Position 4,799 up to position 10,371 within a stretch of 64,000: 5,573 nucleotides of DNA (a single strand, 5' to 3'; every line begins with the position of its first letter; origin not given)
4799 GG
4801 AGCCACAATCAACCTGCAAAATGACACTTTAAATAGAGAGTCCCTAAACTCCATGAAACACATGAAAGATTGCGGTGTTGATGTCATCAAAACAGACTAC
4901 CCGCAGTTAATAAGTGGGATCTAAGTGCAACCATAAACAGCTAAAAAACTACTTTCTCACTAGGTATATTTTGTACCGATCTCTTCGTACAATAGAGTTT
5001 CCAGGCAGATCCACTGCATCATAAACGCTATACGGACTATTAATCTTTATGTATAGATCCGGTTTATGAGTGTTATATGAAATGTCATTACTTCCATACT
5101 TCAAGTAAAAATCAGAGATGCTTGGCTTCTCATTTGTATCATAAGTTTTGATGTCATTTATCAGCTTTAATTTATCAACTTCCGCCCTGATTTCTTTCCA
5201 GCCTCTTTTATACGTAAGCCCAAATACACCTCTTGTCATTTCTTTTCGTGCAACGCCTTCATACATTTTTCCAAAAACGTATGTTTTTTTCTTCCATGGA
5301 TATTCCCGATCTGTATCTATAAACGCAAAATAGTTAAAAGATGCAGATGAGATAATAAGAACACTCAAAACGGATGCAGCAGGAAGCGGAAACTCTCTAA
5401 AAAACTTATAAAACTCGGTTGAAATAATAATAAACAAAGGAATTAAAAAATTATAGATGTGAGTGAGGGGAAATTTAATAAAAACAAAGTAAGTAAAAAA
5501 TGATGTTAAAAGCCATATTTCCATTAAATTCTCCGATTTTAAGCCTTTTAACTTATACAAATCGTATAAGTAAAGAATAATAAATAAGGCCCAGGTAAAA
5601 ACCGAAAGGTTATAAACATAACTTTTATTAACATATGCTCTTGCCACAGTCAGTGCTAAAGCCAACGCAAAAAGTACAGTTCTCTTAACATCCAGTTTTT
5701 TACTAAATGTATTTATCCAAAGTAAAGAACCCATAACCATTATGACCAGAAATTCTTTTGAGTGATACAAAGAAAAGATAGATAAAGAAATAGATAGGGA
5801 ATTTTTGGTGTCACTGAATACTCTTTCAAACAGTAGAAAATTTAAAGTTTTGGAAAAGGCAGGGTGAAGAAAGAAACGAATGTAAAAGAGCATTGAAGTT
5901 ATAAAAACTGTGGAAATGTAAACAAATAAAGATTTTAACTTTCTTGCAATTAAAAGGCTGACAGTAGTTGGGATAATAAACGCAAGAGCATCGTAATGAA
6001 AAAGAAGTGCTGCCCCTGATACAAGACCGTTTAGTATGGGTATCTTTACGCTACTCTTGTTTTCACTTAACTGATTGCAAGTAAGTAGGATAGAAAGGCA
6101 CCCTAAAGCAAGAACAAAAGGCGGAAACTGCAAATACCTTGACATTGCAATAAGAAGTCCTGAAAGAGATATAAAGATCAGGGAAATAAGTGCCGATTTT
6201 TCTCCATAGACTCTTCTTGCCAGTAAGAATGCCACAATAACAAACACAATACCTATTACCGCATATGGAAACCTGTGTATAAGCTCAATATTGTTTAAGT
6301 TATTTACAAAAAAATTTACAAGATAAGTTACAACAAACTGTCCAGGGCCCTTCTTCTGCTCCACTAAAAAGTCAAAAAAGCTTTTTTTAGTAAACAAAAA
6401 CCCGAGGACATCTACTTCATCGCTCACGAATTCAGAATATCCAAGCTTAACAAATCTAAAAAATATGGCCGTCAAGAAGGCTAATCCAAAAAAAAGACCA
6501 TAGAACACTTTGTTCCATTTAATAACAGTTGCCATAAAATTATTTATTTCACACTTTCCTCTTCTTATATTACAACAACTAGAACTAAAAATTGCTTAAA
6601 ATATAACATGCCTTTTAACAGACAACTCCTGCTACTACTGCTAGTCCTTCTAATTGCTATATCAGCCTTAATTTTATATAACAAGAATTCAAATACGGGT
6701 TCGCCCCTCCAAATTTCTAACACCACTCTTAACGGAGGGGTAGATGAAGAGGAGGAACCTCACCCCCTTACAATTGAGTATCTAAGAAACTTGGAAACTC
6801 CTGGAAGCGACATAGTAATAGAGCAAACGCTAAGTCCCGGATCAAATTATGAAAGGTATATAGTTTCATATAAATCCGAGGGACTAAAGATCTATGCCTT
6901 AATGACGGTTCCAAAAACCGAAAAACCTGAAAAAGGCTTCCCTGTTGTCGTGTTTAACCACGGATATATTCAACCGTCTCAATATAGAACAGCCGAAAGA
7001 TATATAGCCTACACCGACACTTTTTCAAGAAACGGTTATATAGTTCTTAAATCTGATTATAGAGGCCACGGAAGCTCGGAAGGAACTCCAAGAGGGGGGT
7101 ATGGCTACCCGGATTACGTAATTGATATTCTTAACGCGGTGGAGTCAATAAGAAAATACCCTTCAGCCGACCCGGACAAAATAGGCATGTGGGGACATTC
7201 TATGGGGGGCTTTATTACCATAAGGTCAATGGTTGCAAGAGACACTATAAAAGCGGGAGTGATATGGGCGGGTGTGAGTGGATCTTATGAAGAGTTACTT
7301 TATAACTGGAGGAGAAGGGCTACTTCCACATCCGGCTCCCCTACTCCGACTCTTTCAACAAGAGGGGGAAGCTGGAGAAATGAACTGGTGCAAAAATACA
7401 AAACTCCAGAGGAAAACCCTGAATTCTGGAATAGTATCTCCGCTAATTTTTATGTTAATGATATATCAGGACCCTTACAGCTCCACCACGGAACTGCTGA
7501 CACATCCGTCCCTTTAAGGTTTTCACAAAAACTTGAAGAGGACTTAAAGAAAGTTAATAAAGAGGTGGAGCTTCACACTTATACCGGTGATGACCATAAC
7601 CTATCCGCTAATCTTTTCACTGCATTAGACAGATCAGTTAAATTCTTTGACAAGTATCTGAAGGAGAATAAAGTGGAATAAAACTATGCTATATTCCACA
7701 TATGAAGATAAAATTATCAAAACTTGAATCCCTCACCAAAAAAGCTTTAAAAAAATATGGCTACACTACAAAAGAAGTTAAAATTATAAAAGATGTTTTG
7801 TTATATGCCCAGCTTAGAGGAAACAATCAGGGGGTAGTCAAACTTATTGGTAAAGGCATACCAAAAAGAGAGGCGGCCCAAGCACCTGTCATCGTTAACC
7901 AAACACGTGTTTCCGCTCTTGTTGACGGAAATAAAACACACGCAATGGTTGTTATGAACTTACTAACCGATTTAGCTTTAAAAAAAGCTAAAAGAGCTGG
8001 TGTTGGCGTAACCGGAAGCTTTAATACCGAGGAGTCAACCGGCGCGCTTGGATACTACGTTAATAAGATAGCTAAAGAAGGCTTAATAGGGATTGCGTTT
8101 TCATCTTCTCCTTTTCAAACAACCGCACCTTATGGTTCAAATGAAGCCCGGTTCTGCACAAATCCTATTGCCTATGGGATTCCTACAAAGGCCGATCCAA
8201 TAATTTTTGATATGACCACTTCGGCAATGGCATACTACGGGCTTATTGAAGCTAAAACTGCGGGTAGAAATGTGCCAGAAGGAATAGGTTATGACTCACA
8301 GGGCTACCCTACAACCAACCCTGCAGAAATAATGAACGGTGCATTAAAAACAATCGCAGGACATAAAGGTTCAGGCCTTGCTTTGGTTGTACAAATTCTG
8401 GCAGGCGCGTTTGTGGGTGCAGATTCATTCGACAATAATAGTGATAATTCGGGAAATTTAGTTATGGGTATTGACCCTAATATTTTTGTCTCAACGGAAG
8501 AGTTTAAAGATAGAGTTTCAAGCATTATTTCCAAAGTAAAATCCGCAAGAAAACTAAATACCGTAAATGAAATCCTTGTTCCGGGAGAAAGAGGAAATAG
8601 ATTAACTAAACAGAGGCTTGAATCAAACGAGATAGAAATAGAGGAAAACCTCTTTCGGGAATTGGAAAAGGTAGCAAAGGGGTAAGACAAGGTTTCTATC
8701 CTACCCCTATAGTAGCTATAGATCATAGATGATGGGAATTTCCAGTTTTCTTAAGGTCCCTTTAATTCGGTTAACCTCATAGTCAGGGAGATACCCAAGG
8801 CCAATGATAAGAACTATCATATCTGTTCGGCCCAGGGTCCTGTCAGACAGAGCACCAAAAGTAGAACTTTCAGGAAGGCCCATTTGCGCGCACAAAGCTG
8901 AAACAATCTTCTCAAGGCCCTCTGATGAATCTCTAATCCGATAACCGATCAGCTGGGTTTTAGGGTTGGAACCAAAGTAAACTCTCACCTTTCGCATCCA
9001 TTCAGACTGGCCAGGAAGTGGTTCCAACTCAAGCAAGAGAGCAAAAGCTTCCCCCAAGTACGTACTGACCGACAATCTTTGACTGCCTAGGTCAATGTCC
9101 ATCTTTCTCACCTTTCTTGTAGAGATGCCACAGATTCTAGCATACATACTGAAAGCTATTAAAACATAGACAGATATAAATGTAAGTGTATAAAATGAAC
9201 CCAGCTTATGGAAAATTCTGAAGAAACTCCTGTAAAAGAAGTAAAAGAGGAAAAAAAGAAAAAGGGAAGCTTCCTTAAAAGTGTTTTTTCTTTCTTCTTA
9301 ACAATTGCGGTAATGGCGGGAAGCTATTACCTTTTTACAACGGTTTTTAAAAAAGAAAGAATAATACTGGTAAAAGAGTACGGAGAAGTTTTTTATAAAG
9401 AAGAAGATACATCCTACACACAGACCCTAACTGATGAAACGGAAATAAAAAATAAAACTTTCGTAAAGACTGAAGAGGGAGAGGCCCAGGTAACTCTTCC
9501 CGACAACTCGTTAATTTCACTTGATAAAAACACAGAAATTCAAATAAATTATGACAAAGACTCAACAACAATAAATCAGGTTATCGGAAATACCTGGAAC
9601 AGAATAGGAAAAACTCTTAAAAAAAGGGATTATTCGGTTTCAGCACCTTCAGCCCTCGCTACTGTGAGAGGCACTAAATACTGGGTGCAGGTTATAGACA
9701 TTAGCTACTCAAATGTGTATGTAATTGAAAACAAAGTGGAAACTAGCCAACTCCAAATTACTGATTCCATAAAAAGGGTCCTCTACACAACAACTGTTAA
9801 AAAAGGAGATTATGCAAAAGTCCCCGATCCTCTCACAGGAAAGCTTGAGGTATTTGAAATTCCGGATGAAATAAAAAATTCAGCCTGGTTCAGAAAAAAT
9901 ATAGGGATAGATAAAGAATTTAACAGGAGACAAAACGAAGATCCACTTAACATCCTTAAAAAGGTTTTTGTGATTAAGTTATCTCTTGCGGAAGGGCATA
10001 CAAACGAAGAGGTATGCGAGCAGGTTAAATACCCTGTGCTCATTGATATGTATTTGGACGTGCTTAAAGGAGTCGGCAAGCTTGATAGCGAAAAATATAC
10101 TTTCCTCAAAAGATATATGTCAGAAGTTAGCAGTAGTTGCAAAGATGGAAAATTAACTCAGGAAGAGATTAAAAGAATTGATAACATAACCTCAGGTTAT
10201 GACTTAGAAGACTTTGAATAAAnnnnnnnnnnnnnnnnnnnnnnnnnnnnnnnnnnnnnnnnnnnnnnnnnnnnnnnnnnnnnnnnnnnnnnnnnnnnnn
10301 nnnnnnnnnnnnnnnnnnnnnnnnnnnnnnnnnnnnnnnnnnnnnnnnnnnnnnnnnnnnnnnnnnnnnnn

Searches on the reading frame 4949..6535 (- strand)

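Call 43: search_protein_families(library=pfam, proteins=[window:4949-6535:-], max_evalue=0.0001)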
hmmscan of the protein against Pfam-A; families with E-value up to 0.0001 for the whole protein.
window:4949-6535:- (528 aa): 1 family
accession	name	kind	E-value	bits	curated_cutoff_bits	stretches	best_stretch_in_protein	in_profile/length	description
PF13231.12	PMT_2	-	1.7e-09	38.5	26.1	1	68-216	5-153/160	Dolichyl-phosphate-mannose-protein mannosyltransferase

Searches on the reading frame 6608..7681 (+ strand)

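Call 43: search_protein_families(library=pfam, proteins=[window:6608-7681:+], max_evalue=0.0001)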
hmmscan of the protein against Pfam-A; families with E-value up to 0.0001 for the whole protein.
window:6608-7681:+ (357 aa): 10 families
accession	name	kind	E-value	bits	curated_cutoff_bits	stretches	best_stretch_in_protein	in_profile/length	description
PF12146.15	Hydrolase_4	-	2.1e-18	66.9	27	1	113-331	6-233/239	Serine aminopeptidase, S33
PF00326.27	Peptidase_S9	-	4.4e-17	62.7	22.6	1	138-353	9-212/213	Prolyl oligopeptidase family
PF02129.25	Peptidase_S15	-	4.7e-14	53.1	23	1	92-233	2-137/262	X-Pro dipeptidyl-peptidase (S15 family)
PF20434.5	BD-FAE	-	5.1e-13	49.5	26.8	1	265-313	167-215/215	BD-FAE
PF01738.24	DLH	-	1.3e-11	44.9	21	1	282-331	138-187/217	Dienelactone hydrolase family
PF00561.26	Abhydrolase_1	-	1.1e-08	35.5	25.8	1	112-204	1-83/245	alpha/beta hydrolase fold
PF12697.13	Abhydrolase_6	-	2.3e-08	35.4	26.3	1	143-251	27-122/217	Alpha/beta hydrolase family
PF02230.22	Abhydrolase_2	-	2.9e-08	34.3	23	1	289-343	158-212/217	Phospholipase/Carboxylesterase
PF05448.18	AXE1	-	3.1e-08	33.2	21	1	59-216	32-202/321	Acetyl xylan esterase (AXE1)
PF07859.19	Abhydrolase_3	-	7.3e-05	23.1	25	0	167-331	45-207/210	alpha/beta hydrolase fold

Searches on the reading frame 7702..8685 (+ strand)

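Call 43: search_protein_families(library=pfam, proteins=[window:7702-8685:+], max_evalue=0.0001)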
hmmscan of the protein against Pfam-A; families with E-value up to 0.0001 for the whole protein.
window:7702-8685:+ (327 aa): 1 family
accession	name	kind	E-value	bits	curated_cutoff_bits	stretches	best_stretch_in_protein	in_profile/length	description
PF02615.19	Ldh_2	-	8.9e-78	262.2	38.8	1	4-321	2-332/333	Malate/L-lactate dehydrogenase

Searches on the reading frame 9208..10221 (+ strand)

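Call 43: search_protein_families(library=pfam, proteins=[window:9208-10221:+], max_evalue=0.0001)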
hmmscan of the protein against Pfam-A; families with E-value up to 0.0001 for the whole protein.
window:9208-10221:+ (337 aa): 1 family
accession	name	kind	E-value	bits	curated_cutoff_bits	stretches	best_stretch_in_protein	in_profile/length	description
PF04773.18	FecR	-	5e-12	46.5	24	1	87-178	4-97/97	FecR protein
